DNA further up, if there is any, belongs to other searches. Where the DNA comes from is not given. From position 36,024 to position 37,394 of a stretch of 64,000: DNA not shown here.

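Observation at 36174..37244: LOG-family phosphoribohydrolase-like domain fused to a pterin-4a-carbinolamine dehydratase domain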

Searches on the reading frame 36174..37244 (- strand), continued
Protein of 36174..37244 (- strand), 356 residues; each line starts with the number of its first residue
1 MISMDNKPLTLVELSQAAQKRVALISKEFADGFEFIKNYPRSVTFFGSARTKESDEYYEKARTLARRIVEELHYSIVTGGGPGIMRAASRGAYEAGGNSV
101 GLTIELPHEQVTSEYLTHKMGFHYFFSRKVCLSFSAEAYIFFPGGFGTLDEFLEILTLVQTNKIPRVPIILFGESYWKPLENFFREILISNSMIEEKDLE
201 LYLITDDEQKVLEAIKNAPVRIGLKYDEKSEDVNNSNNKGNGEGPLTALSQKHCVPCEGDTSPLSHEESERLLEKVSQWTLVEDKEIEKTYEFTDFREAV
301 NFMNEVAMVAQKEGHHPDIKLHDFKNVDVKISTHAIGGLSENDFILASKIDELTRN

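Call 12: find_encoding_contigs(protein=P0041, flank=6000, max_places=2)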
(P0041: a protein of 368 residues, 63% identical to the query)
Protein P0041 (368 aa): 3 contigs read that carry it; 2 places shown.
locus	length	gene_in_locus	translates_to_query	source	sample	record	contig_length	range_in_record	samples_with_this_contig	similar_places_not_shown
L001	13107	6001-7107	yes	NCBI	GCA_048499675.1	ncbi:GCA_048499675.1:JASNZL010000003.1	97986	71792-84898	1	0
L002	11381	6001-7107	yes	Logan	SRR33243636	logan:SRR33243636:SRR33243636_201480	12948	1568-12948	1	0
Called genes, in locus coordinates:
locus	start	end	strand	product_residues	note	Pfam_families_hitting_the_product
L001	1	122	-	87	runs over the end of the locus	-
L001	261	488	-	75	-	-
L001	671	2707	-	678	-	PF00270:DEAD (faint), PF04851:ResIII, PF17757:UvrB_inter, PF27431:UvrB_3rd, PF00271:Helicase_C, PF12344:UvrB, PF02151:UVR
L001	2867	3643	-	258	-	-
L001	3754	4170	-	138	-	-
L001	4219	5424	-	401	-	PF01702:TGT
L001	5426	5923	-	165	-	PF00254:FKBP_C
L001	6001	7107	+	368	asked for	PF18306:LDcluster4, PF03641:Lysine_decarbox, PF01329:Pterin_4a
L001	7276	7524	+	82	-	-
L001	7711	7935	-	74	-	PF10689:DUF2496 (faint)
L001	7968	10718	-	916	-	PF01935:DUF87 (faint), PF26449:DUF8128, PF12696:TraG-D_C (faint)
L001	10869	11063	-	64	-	PF04070:DUF378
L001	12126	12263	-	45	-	-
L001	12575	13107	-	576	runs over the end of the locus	PF03717:PBP_dimer, PF00905:Transpeptidase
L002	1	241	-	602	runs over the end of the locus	?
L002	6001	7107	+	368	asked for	PF18306:LDcluster4, PF03641:Lysine_decarbox, PF01329:Pterin_4a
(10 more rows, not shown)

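Call 13: find_encoding_contigs(protein=P0102, flank=6000, max_places=2)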
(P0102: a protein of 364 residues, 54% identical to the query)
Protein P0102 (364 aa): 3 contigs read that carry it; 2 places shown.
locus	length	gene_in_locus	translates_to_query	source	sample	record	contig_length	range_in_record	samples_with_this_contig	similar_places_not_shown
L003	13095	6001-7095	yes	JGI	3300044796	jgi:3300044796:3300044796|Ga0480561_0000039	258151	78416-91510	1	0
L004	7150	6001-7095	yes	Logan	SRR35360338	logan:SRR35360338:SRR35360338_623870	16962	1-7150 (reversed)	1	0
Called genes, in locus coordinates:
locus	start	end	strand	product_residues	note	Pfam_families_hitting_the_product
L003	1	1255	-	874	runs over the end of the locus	PF00005:ABC_tran (faint), PF02463:SMC_N (faint), PF13191:AAA_16 (faint), PF13555:AAA_29 (faint), PF20703:nSTAND1 (faint), PF13304:AAA_21 (faint), PF17760:UvrA_inter, PF00684:DnaJ_CXXCXGXG (faint)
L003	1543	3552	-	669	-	PF04851:ResIII, PF13604:AAA_30 (faint), PF17757:UvrB_inter, PF27431:UvrB_3rd, PF00271:Helicase_C, PF12344:UvrB, PF02151:UVR (weak)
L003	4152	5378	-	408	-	PF01702:TGT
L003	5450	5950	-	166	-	PF00254:FKBP_C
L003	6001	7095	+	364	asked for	PF18306:LDcluster4, PF03641:Lysine_decarbox, PF01329:Pterin_4a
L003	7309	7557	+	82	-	-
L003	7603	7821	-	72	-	-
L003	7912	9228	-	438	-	PF13742:tRNA_anti_2, PF02601:Exonuc_VII_L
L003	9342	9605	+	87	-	-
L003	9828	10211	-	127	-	PF01641:SelR, PF08271:Zn_Ribbon_TF (faint), PF24046:At4g08330 (faint)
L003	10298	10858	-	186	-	PF01625:PMSR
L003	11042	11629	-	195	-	PF00565:SNase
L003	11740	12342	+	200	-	PF04542:Sigma70_r2, PF04545:Sigma70_r4, PF08281:Sigma70_r4_2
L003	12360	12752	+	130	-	-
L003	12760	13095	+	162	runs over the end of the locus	-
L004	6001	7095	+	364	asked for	PF18306:LDcluster4, PF03641:Lysine_decarbox, PF01329:Pterin_4a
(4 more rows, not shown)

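Call 14: find_encoding_contigs(protein=P0092, flank=8000, max_places=1)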
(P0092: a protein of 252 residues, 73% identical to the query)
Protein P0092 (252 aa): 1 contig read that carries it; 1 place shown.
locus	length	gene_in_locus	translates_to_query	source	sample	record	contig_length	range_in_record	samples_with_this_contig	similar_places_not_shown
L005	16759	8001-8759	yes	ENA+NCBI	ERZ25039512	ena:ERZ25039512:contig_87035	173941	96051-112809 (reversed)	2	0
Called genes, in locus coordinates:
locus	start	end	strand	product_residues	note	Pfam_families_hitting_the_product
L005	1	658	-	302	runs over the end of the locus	PF01435:Peptidase_M48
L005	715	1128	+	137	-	PF00772:DnaB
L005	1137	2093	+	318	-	PF13481:AAA_25, PF03796:DnaB_C, PF06745:ATPase (faint)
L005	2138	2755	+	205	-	PF21176:RecR_HhH, PF01751:Toprim (weak), PF13662:Toprim_4, PF21175:RecR_C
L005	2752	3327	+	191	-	PF07884:VKOR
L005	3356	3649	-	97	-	PF00829:Ribosomal_L21p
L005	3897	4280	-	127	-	PF02646:RmuC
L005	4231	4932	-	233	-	PF02646:RmuC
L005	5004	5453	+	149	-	PF09424:YqeY, PF02637:GatB_Yqey (weak)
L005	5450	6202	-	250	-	PF01509:TruB_N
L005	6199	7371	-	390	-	PF01702:TGT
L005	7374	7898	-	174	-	PF00254:FKBP_C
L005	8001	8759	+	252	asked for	PF18306:LDcluster4, PF03641:Lysine_decarbox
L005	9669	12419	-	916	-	PF26449:DUF8128, PF12696:TraG-D_C (weak)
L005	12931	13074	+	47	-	-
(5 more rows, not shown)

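Call 15: find_encoding_contigs(protein=P0099, flank=8000, max_places=1)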
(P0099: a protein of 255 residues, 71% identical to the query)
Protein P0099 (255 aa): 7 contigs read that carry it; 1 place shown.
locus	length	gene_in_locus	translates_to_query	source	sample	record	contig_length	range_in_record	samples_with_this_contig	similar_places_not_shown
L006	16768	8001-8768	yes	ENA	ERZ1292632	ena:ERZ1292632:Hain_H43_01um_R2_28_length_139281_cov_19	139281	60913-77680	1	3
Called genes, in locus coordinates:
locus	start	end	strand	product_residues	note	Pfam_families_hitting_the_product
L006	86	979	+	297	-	PF00800:PDT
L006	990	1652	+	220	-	PF21176:RecR_HhH, PF01751:Toprim (faint), PF13662:Toprim_4, PF21175:RecR_C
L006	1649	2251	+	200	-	PF07884:VKOR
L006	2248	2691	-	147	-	PF00829:Ribosomal_L21p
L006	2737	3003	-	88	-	-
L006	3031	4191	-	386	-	PF02646:RmuC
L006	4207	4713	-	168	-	PF05523:FdtA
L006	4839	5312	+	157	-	PF09424:YqeY, PF02637:GatB_Yqey (weak)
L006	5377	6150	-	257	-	PF01509:TruB_N, PF16198:TruB_C_2 (weak)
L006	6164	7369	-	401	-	PF01702:TGT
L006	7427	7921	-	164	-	PF00254:FKBP_C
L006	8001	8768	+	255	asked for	PF18306:LDcluster4, PF03641:Lysine_decarbox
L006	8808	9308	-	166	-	-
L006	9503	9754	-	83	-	PF18893:DUF5652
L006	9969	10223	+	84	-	-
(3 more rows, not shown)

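Call 16: find_encoding_contigs(protein=P0113, flank=8000, max_places=1)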
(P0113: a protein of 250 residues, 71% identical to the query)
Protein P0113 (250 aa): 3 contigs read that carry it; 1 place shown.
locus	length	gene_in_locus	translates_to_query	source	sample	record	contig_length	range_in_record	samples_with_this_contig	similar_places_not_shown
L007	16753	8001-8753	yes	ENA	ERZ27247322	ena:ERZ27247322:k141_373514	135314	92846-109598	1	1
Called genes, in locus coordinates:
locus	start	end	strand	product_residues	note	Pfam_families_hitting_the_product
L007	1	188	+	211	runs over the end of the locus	PF21176:RecR_HhH, PF01751:Toprim (weak), PF13662:Toprim_4, PF21175:RecR_C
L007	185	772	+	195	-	PF07884:VKOR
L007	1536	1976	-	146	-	PF00829:Ribosomal_L21p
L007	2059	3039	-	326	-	PF02646:RmuC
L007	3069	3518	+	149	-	PF09424:YqeY, PF02637:GatB_Yqey (faint)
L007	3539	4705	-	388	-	PF00390:malic, PF03949:Malic_M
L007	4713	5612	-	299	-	PF01509:TruB_N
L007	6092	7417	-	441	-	PF01702:TGT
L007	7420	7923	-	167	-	PF00254:FKBP_C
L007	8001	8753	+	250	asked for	PF18306:LDcluster4, PF03641:Lysine_decarbox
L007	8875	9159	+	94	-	-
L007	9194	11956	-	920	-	PF26449:DUF8128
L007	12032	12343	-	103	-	PF04070:DUF378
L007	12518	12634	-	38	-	-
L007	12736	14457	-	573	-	PF03717:PBP_dimer, PF00905:Transpeptidase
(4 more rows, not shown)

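Call 27: search_protein_representatives(protein=window:36174-37244:-)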
Query: 356 residues. Proteins with E-value up to 0.001 (for the whole library): 15910; up to 1e-10: 5428; up to 1e-30: 679. The best 150 are listed.
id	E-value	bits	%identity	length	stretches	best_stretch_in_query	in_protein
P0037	2.6e-152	523.2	65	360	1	4-355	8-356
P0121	9.0e-89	314.3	54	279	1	86-355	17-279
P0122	4.1e-87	308.8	38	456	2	25-221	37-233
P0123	5.9e-85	301.8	42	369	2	9-214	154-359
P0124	4.7e-78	279.1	69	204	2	121-252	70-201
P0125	2.9e-76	273.2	60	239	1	7-223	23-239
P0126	2.2e-75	270.3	54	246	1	9-226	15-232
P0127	1.7e-72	260.8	53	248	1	7-225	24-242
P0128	1.5e-69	251.1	56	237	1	6-221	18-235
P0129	1.2e-67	244.8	53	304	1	18-220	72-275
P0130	1.7e-64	234.5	50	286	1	9-222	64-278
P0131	2.6e-58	214.1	48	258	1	25-223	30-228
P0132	8.2e-58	212.5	47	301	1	20-216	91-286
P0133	1.3e-57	211.8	53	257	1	21-218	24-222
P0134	3.6e-57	210.4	51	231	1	19-221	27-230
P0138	3.2e-56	207.3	53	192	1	154-356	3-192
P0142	1.5e-55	205.1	36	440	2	42-229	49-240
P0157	2.7e-51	191.1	34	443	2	42-213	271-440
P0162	1.8e-50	188.4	44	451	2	56-213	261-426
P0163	2.2e-50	188.1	40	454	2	40-217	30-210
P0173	3.3e-49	184.3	33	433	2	28-216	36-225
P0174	3.4e-49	184.2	38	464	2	41-187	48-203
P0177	7.0e-49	183.2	34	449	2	37-213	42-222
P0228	2.3e-44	168.3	38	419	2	25-187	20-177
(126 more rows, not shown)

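Call 28: search_protein_families(library=pfam, proteins=[P0122, P0123, P0142, P0157, P0162, P0163, P0173, P0174, P0177, P0228], max_evalue=0.001)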
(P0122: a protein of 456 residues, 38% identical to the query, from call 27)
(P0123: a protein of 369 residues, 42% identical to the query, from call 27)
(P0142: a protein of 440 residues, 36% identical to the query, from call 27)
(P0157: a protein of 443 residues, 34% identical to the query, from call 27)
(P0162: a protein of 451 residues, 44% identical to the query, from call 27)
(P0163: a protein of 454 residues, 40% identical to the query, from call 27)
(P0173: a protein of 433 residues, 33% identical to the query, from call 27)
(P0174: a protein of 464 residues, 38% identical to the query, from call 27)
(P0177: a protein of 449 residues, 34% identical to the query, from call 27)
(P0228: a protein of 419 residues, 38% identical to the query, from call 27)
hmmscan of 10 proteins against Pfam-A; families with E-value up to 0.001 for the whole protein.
P0122 (456 aa): 3 families
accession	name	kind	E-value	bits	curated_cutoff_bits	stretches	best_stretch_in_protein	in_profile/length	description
PF03641.19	Lysine_decarbox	-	2.5e-59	199.6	27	2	96-226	1-130/131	Possible lysine decarboxylase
PF18306.6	LDcluster4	-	2.1e-37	128.5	26.3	2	274-395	3-120/151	SLOG cluster4 family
PF02481.21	DNA_processg_A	-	1.2e-07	31.6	29.6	0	266-333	38-103/212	DNA recombination-mediator protein A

P0123 (369 aa): 2 families
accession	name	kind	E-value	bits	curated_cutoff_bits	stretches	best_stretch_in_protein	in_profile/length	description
PF03641.19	Lysine_decarbox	-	2.8e-60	202.7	27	2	229-358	1-129/131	Possible lysine decarboxylase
PF18306.6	LDcluster4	-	1.5e-22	80.3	26.3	1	187-296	3-110/151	SLOG cluster4 family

P0142 (440 aa): 2 families
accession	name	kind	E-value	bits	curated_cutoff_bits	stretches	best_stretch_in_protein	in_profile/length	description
PF03641.19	Lysine_decarbox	-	1.8e-52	177.4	27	2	91-226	1-131/131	Possible lysine decarboxylase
PF18306.6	LDcluster4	-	3.4e-26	92.1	26.3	2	50-164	4-112/151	SLOG cluster4 family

P0157 (443 aa): 3 families
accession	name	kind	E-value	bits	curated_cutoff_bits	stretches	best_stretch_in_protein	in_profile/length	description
PF03641.19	Lysine_decarbox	-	6.4e-51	172.4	27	2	101-232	1-129/131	Possible lysine decarboxylase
PF18306.6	LDcluster4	-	1e-29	103.5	26.3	2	60-173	4-113/151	SLOG cluster4 family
PF18185.7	STALD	-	0.00035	20.5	24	1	281-325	31-75/211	Sir2- and TIR-associating SLOG family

P0162 (451 aa): 2 families
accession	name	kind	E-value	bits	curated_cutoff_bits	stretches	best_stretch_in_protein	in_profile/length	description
PF03641.19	Lysine_decarbox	-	2e-52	177.3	27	2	301-427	3-130/131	Possible lysine decarboxylase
PF18306.6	LDcluster4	-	7.5e-11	42.3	26.3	1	288-367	33-111/151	SLOG cluster4 family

P0163 (454 aa): 2 families
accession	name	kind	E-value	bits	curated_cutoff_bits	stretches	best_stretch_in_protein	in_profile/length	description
PF03641.19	Lysine_decarbox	-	1.9e-39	135.3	27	2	83-206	7-129/131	Possible lysine decarboxylase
PF18306.6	LDcluster4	-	3.5e-19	69.3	26.3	2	46-164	13-124/151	SLOG cluster4 family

P0173 (433 aa): 2 families
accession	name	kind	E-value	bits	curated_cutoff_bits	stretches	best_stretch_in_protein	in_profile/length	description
PF03641.19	Lysine_decarbox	-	3.1e-57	192.8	27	2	93-221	1-128/131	Possible lysine decarboxylase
PF18306.6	LDcluster4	-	5.4e-25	88.2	26.3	2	258-369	2-111/151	SLOG cluster4 family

P0174 (464 aa): 2 families
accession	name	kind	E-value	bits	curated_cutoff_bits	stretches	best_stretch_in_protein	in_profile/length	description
PF03641.19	Lysine_decarbox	-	4.4e-42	143.8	27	2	92-229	1-130/131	Possible lysine decarboxylase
PF18306.6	LDcluster4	-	1.7e-10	41.1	26.3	1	50-182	4-124/151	SLOG cluster4 family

P0177 (449 aa): 2 families
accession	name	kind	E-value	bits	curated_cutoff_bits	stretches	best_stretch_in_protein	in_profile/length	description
PF03641.19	Lysine_decarbox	-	4.9e-34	117.8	27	2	89-220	1-127/131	Possible lysine decarboxylase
PF18306.6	LDcluster4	-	1.9e-21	76.7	26.3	2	47-160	3-114/151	SLOG cluster4 family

P0228 (419 aa): 2 families
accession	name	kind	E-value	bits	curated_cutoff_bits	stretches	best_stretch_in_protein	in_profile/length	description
PF03641.19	Lysine_decarbox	-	6.2e-37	127.2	27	2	319-414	36-129/131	Possible lysine decarboxylase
PF18306.6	LDcluster4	-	5.5e-09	36.2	26.3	1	38-145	4-113/151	SLOG cluster4 family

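Call 55: predict_structure(alignment_id=A3)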
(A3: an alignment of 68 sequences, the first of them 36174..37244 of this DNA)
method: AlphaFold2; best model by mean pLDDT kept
length: 356 residues; sequences in the alignment: 68
mean_pLDDT: 86.9   pTM: 0.61
mean pLDDT of the five models: 86.9, 85.8, 84.6, 84.4, 82.9
residues with pLDDT >= 90: 228; 70-90: 84; 50-70: 28; < 50: 16
segments of 3 or more residues with pLDDT < 50: 1-3, 234-246
pLDDT, mean of each block of 10 residues (from residue 1): 58 83 92 90 90 93 98 95 94 97 78 89 92 91 93 94 91 96 96 94 98 91 57 46 50 73 89 90 94 93 94 91 94 89 93 81
secondary structure, 60 per line:
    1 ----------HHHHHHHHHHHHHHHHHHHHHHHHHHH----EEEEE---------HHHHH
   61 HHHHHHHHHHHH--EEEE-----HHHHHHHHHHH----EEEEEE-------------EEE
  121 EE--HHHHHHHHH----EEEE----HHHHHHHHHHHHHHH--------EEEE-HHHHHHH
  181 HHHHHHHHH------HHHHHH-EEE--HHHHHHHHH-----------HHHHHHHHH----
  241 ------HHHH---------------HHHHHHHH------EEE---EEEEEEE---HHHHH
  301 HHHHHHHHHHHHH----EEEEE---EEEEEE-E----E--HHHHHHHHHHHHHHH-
elements in order: H11-37 E42-46 H56-72 E75-78 H84-94 E99-104 E118-122 H125-133 E138-141 H146-160 E169-172 H174-189 H196-201 E203-205 H208-216 H228-236 H247-250 H266-273 E280-282 E286-292 H296-313 E318-322 E326-331 H341-355
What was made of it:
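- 37134..37214 (-): N-terminal alpha-1 helix (aa 11-37), the hexamerisation helix typical of type-II LOGs. AlphaFold helix H11-37, pLDDT 83-92 (call 55).
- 36495..36578 (-): Inter-domain linker (aa 223-250), Asn/Ser/Gly-rich, variable in length among relatives. pLDDT 46-57 (call 55).
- On Type-II LOG (TIGR00730; PF03641): Only a monomer prediction was available (call 55).
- The AlphaFold model has two domains with pLDDT above 90, a linker with pLDDT 46-57 and pTM 0.61 (call 55). No confident domain interface is predicted (call 55). No interface with LOG is predicted (call 55).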
